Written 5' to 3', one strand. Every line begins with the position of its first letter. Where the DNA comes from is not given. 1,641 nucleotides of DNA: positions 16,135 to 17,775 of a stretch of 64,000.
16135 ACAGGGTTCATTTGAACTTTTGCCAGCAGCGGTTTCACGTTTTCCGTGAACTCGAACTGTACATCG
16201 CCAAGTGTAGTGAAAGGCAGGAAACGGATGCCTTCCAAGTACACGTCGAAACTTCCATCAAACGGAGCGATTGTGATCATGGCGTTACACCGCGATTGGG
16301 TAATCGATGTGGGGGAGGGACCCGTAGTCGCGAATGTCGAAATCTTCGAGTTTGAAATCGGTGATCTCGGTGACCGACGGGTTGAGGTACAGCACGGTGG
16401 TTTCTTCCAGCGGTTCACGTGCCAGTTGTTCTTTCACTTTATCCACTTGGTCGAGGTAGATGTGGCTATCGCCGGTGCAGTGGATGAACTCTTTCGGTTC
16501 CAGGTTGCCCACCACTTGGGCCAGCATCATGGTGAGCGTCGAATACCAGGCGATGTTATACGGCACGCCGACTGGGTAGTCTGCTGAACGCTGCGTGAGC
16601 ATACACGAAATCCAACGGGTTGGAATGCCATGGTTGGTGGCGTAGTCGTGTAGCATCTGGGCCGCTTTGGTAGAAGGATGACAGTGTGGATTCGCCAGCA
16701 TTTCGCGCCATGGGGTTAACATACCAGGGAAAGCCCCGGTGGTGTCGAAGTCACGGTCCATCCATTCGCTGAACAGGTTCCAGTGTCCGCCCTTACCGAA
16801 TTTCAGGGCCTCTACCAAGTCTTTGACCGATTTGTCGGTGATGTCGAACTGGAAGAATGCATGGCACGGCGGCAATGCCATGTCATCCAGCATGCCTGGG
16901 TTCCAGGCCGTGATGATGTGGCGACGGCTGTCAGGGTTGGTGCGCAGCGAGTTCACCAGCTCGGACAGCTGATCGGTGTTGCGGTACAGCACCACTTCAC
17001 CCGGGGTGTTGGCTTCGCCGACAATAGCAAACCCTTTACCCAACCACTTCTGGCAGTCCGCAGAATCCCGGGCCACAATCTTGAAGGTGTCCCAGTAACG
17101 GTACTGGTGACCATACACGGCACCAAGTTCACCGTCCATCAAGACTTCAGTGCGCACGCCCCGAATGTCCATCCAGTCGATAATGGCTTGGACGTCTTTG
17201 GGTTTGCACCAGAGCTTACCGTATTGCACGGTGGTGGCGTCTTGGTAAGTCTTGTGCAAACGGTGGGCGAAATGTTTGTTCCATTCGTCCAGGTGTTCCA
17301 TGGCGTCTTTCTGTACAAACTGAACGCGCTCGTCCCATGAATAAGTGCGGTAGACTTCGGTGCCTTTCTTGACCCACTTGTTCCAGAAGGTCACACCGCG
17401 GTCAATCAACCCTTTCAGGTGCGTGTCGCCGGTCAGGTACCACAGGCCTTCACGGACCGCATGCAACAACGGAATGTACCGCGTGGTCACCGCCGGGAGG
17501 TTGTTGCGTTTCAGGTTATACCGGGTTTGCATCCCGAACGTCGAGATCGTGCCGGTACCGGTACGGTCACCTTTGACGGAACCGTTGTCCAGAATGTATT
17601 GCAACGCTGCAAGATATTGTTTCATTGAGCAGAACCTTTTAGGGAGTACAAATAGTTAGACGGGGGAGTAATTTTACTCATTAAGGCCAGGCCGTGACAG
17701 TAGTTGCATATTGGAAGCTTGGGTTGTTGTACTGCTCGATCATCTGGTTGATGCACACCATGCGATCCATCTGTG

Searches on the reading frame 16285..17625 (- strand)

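Call 10: search_protein_families(library=phrogs, proteins=[window:16285-17625:-], max_evalue=0.001)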
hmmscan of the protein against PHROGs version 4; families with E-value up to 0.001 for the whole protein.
window:16285-17625:- (446 aa): 3 families
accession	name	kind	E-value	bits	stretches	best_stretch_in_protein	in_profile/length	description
phrog_160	-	DNA, RNA and nucleotide metabolism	6.4e-86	289.3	1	1-446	33-308/335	thymidylate synthase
phrog_5682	-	DNA, RNA and nucleotide metabolism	3.6e-44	151.6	2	338-446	100-209/209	thymidylate synthase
phrog_5131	-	DNA, RNA and nucleotide metabolism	3.1e-13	50.7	1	168-264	100-163/357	thymidylate synthase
